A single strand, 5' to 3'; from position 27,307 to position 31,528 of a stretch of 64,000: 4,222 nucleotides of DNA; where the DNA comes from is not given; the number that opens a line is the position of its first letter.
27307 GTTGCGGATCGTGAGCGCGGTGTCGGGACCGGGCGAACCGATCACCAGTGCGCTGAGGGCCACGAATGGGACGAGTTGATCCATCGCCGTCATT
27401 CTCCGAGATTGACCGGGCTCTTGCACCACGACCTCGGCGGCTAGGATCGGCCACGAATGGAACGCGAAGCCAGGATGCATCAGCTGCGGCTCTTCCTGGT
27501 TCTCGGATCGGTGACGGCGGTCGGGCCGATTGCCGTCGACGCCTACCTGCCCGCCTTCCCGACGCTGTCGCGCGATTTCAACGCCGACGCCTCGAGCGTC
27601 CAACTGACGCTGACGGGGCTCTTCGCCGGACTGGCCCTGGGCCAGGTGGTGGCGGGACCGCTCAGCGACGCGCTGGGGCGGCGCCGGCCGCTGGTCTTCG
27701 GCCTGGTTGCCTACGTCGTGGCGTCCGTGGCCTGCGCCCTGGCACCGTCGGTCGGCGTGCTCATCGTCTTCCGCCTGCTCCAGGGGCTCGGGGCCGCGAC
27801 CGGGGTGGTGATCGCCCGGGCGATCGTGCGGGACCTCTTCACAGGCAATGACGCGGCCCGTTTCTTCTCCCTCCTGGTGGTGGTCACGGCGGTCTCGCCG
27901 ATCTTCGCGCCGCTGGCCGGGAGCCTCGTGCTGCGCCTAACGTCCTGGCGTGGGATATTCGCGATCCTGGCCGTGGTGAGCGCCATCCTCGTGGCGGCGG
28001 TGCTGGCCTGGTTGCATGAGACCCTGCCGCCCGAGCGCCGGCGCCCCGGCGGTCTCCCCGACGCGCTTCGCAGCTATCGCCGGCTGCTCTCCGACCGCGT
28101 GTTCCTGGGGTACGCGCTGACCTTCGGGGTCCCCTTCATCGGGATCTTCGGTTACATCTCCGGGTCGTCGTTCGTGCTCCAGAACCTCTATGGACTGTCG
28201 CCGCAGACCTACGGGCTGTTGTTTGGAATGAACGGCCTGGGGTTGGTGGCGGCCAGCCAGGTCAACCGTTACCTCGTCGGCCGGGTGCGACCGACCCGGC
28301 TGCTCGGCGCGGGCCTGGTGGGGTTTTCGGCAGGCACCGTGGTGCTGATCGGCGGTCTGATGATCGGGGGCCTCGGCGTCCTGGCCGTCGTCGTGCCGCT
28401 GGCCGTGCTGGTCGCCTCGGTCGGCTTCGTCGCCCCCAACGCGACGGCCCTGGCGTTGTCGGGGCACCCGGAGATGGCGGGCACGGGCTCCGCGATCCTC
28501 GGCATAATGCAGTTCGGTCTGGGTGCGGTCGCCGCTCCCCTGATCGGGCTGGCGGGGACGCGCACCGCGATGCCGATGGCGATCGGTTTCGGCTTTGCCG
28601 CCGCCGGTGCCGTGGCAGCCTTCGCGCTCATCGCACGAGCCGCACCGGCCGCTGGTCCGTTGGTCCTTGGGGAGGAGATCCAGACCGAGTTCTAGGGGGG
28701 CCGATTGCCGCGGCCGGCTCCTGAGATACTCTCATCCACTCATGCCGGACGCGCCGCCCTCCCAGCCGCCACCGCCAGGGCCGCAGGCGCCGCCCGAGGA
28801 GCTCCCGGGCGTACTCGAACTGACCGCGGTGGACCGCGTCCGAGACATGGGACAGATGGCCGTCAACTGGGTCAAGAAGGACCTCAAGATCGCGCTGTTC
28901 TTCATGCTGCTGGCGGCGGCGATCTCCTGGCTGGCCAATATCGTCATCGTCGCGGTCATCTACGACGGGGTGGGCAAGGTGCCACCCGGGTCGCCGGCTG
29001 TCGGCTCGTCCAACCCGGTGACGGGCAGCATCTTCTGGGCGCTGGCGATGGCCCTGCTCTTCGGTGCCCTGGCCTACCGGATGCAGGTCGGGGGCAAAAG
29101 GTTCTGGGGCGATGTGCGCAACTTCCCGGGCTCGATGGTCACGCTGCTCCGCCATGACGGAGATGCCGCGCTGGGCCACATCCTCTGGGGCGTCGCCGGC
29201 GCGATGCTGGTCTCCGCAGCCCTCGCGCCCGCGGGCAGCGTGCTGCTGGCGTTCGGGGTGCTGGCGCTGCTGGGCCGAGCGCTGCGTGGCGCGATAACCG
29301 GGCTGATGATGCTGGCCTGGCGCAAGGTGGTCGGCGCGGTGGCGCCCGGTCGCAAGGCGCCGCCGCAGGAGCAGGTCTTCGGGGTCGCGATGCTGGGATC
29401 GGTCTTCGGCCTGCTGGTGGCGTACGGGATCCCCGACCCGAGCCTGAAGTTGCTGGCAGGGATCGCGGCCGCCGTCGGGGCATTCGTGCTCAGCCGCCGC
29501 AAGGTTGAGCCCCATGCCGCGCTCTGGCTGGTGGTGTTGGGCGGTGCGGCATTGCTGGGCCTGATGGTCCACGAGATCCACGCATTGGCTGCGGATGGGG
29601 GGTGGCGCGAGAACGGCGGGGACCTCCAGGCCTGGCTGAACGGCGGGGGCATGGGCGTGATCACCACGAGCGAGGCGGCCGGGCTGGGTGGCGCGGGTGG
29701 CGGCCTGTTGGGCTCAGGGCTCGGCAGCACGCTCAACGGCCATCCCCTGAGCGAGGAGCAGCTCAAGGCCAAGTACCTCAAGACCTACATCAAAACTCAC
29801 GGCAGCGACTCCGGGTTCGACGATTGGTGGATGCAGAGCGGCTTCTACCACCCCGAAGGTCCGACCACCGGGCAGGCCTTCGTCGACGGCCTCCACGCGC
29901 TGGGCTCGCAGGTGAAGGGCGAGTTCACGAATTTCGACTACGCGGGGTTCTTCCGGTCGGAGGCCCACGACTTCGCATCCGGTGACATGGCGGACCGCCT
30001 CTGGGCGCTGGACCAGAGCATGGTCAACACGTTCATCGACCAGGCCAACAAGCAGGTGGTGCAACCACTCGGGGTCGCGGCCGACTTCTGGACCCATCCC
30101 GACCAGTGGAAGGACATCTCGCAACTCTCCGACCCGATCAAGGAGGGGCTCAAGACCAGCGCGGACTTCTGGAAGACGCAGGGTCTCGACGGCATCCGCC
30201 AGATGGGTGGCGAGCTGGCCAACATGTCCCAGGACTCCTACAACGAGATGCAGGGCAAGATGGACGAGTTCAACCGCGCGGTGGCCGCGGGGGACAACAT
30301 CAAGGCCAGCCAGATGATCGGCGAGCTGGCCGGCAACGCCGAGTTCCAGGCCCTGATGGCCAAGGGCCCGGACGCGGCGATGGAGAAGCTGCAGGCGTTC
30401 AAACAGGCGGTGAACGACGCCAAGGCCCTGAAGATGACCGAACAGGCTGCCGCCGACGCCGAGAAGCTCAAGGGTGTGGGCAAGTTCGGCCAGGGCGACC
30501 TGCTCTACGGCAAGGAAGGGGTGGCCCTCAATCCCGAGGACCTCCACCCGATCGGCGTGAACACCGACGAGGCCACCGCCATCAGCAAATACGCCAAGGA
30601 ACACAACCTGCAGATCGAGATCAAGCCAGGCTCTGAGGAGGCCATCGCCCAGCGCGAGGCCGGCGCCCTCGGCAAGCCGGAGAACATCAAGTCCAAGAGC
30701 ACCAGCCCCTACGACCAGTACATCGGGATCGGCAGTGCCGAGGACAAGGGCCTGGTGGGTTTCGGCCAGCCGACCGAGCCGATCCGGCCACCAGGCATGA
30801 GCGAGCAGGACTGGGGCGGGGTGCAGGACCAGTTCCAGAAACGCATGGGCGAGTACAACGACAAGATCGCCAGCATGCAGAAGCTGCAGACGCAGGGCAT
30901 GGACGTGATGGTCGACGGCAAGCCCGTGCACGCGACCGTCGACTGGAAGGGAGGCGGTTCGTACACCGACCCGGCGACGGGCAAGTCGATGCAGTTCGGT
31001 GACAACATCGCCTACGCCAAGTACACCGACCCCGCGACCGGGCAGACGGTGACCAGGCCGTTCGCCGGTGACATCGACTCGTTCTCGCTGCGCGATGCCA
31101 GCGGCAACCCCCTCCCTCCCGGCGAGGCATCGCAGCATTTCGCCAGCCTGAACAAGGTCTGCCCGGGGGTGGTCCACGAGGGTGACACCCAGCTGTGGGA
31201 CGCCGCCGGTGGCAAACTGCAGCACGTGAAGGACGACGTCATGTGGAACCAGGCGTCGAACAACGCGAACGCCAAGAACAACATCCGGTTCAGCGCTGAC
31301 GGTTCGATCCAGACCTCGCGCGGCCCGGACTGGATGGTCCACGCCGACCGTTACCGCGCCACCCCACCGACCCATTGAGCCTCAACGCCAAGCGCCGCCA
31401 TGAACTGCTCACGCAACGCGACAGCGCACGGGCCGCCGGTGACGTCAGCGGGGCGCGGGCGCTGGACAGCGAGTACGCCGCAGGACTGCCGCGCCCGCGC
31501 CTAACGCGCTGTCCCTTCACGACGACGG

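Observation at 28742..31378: Polytopic membrane protein ending in an ExoY/CyaA/edema-factor-type (class II) nucleotidyl-cyclase signature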

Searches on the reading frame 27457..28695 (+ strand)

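Call 3: search_protein_families(library=pfam, proteins=[window:27457-28695:+], max_evalue=1)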
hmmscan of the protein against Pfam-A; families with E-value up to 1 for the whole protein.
window:27457-28695:+ (412 aa): 5 families
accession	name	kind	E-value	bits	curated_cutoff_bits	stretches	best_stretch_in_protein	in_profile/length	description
PF07690.21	MFS_1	-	2.4e-45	155.4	33.4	1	20-361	5-347/347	Major Facilitator Superfamily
PF00083.30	Sugar_tr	-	3.7e-10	39.7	22.3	1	46-189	46-194/452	Sugar (and other) transporter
PF03137.26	OATP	-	0.00058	18.7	25.8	2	216-297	2-83/545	Organic Anion Transporter Polypeptide (OATP) family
PF05977.19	MFS_3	-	0.00082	18.4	27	1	63-296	62-300/524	Transmembrane secretion effector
PF06779.20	MFS_4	-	0.0063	16.3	26.3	1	29-387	11-358/364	Uncharacterised MFS-type transporter YbfB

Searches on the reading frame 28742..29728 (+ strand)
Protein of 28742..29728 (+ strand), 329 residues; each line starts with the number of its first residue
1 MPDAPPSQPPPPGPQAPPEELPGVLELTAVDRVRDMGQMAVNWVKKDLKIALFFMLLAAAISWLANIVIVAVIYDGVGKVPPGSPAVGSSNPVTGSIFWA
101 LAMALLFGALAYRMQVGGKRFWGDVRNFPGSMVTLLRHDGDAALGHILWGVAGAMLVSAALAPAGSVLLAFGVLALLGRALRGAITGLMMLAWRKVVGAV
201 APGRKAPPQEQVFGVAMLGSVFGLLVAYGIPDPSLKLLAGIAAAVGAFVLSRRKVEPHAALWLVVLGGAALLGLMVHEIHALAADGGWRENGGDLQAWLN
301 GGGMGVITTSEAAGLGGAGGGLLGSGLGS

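Call 75: find_homologous_proteins(query=A5, max_evalue=0.001)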
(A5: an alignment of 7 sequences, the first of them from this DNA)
Query A5 (7 sequences) (329 aa, profile of the alignment): 2 proteins with E <= 0.001 among 8000 candidates.
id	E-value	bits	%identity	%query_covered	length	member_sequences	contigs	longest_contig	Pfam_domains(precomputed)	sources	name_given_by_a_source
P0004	6.9e-122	425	63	86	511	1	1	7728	-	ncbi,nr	ncbi:MAG: hypothetical protein QOE92_2074, partial [Chloroflexota bacterium]|nr:hypothetical protein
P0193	9.9e-110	385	50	91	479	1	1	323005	-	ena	-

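Call 77: find_encoding_contigs(protein=P0193, flank=5000, max_places=2)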
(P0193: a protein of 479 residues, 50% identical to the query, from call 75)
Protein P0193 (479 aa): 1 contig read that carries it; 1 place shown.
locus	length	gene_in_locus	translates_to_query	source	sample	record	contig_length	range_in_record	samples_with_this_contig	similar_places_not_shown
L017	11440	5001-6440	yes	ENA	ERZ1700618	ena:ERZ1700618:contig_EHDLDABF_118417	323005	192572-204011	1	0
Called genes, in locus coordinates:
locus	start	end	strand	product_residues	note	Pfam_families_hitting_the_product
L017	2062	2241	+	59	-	-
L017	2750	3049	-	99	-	-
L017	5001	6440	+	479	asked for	-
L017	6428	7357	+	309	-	PF00454:PI3_PI4_kinase (weak)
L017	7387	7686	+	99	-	-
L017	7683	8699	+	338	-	-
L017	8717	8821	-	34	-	-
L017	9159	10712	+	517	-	PF00909:Ammonium_transp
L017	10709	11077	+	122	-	PF00543:P-II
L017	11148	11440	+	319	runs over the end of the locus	-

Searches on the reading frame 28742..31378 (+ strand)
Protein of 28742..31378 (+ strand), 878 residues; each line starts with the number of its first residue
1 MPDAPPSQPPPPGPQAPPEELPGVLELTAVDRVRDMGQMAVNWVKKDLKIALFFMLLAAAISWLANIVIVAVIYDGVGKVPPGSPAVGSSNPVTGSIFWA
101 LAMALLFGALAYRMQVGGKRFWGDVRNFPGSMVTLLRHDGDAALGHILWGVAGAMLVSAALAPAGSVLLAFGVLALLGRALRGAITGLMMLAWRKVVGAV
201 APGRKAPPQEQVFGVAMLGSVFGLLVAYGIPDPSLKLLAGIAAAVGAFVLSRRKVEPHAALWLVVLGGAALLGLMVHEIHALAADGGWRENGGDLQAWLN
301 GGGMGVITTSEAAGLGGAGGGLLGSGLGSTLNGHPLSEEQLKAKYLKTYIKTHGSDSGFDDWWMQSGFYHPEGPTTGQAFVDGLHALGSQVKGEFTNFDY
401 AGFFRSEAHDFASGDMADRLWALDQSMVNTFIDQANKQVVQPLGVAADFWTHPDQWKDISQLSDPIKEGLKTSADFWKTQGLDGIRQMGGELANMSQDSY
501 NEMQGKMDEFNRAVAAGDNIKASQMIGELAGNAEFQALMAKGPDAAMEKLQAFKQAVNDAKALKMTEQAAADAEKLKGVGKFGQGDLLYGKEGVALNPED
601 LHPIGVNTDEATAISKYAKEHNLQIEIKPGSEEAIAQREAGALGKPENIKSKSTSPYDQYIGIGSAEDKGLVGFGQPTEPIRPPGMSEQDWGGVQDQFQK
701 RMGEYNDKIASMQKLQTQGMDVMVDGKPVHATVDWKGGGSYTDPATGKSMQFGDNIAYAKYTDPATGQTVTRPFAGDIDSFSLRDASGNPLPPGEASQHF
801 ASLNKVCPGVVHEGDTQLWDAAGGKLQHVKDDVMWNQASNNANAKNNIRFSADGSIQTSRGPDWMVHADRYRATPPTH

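Call 3: search_protein_families(library=pfam, proteins=[window:28742-31378:+], max_evalue=1)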
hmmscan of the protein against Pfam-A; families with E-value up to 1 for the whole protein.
window:28742-31378:+ (878 aa): 2 families
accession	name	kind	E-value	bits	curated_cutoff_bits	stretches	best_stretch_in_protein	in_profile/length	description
PF12155.13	NADHdh-2_N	-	0.31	11.9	25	1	218-279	5-69/88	NADH dehydrogenase subunit 2 N-terminal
PF08265.16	YL1_C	-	0.74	10.1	22.6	0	759-767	9-17/29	YL1 nuclear protein C-terminal domain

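Call 4: search_protein_families(library=ncbifam, proteins=[window:28742-31378:+], max_evalue=1)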
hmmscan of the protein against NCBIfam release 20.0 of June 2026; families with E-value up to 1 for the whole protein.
window:28742-31378:+ (878 aa): 1 family
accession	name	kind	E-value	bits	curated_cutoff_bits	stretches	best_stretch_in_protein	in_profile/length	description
TIGR04509.1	mod_pep_NH_fam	subfamily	0.021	14.9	34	1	521-576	6-61/87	NHLP-related RiPP peptide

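Call 5: search_solved_structures(query=window:28742-31378:+, max_evalue=10, show_alignments=3)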
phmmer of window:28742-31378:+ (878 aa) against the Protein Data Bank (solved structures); distinct sequences matched with E-value up to 10: 0.

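Call 6: find_homologous_proteins(query=window:28742-31378:+, max_evalue=0.001)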
Query window:28742-31378:+ (878 aa): 6 proteins with E <= 0.001 among 8000 candidates.
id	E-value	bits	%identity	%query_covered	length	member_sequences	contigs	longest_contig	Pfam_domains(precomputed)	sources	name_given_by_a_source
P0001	0.0e+0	1061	58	98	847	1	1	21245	-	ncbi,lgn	ncbi:MAG: hypothetical protein ACR2MY_02335 [Candidatus Dormibacteria bacterium]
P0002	0.0e+0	1013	54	100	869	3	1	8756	-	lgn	-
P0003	6.5e-219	748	50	85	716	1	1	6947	-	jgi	-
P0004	4.9e-123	430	45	61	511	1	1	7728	-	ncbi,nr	ncbi:MAG: hypothetical protein QOE92_2074, partial [Chloroflexota bacterium]|nr:hypothetical protein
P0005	4.0e-78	282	52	32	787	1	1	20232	PF00454.34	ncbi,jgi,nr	ncbi:MAG: hypothetical protein QOE92_4 [Chloroflexota bacterium]|jgi:hypothetical protein|nr:hypothe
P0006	3.4e-51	193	62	15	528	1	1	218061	-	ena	-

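Call 16: find_encoding_contigs(protein=P0001, flank=6000, max_places=3)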
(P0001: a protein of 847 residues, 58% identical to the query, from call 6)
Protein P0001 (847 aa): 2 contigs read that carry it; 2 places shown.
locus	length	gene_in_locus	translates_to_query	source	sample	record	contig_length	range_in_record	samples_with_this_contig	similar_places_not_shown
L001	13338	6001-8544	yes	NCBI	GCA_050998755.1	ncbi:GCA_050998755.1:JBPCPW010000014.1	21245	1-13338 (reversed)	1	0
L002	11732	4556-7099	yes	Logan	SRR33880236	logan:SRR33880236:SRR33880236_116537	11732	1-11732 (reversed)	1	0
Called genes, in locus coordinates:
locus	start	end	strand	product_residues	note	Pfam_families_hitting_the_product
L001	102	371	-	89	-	-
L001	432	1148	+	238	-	PF00730:HhH-GPD, PF00633:HHH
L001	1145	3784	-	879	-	-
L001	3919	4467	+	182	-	PF01250:Ribosomal_S6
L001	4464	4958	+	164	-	PF00436:SSB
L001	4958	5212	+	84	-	PF01084:Ribosomal_S18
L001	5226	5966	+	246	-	PF13468:Glyoxalase_3 (weak), PF13669:Glyoxalase_4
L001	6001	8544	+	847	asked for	-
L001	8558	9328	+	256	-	PF28040:DUF8367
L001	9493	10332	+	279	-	-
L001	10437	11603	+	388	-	PF00266:Aminotran_5, PF01053:Cys_Met_Meta_PP (weak)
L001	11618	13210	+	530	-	PF00389:2-Hacid_dh, PF02826:2-Hacid_dh_C, PF19304:PGDH_inter, PF01842:ACT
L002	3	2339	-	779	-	?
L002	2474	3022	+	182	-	PF01250:Ribosomal_S6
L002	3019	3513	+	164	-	PF00436:SSB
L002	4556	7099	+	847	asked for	-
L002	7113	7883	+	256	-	PF28040:DUF8367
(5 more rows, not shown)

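Call 17: find_encoding_contigs(protein=P0005, flank=6000, max_places=3)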
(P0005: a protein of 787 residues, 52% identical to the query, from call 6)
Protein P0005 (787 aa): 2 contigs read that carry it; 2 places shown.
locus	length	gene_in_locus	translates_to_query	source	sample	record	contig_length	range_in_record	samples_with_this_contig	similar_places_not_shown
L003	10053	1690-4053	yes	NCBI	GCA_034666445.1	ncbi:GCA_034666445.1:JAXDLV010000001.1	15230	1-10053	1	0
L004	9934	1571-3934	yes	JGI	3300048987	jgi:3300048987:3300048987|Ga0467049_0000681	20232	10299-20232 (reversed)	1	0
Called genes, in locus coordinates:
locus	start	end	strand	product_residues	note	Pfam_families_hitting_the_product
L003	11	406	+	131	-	-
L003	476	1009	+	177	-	-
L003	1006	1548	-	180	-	PF01625:PMSR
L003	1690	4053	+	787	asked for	PF00454:PI3_PI4_kinase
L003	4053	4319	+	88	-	-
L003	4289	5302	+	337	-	-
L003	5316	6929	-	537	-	-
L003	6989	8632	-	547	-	-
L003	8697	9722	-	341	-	PF22091:DUF6941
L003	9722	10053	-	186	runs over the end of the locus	-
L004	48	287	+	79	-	-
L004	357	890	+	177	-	-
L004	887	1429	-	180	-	PF01625:PMSR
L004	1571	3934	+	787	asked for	PF00454:PI3_PI4_kinase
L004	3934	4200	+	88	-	-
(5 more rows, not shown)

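Call 34: find_related_loci(query=A1, collection=genome_contigs, flank=6000)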
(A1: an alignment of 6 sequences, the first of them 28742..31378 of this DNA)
Query A1 (878 aa) in genome_contigs; peptide patterns used: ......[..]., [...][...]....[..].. (x = any residue, [..] = any of these).
129 stretches matched a pattern; 6 encode a relative of the query (tblastn E <= 1e-3); 6 distinct loci.
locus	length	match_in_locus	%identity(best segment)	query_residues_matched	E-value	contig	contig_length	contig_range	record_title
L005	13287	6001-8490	58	16-878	0e+0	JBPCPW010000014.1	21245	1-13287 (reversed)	MAG: Candidatus Dormibacteria bacterium isolate TH_ant_mag_192 S1Ck127_7155874_flag_1_multi_16.9924_len_21245, whole gen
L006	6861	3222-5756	54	1-878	0e+0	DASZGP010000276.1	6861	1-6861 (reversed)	MAG TPA_asm: Candidatus Dormiibacterota bacterium isolate SMAG_U6551 k141_5700299, whole genome shotgun sequence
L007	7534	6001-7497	45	25-562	5e-101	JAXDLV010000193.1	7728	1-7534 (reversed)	MAG: Chloroflexota bacterium isolate BP_626 scaffold_1585150, whole genome shotgun sequence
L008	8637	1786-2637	52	28-310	4e-74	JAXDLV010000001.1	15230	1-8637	MAG: Chloroflexota bacterium isolate BP_626 scaffold_97, whole genome shotgun sequence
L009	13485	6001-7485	28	55-549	6e-41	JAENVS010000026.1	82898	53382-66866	MAG: Frankiaceae bacterium isolate 3_4_m_bin13 c_000002043370, whole genome shotgun sequence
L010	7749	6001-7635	29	7-555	4e-38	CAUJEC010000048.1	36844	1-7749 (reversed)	MAG: Actinomycetota bacterium isolate KLAP25 genome assembly, contig: KLAP25_478854, whole genome shotgun sequence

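Call 43: search_protein_families(library=pfam, proteins=[L009:5521-8655:+, L009:8726-9340:+, L009:8663-9649:-, L009:9675-10430:-, L009:10517-11314:+, L009:11325-12275:+, L003:4053-4319:+, L003:4289-5302:+, L001:8558-9328:+], max_evalue=0.01)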
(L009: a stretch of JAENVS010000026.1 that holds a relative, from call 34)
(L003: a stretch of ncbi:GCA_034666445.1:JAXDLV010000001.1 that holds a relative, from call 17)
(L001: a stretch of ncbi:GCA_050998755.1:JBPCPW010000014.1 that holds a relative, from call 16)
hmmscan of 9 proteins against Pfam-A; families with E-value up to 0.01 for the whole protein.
L009:5521-8655:+ (1044 aa): 0 families

L009:8726-9340:+ (204 aa): 0 families

L009:8663-9649:- (328 aa): 0 families

L009:9675-10430:- (251 aa): 4 families
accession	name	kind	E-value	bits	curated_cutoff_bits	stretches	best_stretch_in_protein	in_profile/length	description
PF01061.29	ABC2_membrane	-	3.5e-22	79.4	26.9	1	4-216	3-210/211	ABC-2 type transporter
PF12698.13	ABC2_membrane_3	-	1.5e-12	47.8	31.6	1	45-244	147-346/347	ABC-2 family transporter protein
PF12051.14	DUF3533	-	4.5e-05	23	27.6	1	93-240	231-379/380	Protein of unknown function (DUF3533)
PF12679.13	ABC2_membrane_2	-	0.0085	15.8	27.2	0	68-238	81-273/283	ABC-2 family transporter protein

L009:10517-11314:+ (265 aa): 0 families

L009:11325-12275:+ (316 aa): 0 families

L003:4053-4319:+ (88 aa): 0 families

L003:4289-5302:+ (337 aa): 0 families

L001:8558-9328:+ (256 aa): 0 families

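Call 93: search_protein_families(library=padloc, proteins=[window:28742-31378:+, P0005], max_evalue=0.1)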
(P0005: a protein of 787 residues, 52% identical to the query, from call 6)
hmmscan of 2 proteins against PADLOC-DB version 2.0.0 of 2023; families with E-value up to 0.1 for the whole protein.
window:28742-31378:+ (878 aa): 0 families

P0005 (787 aa): 0 families
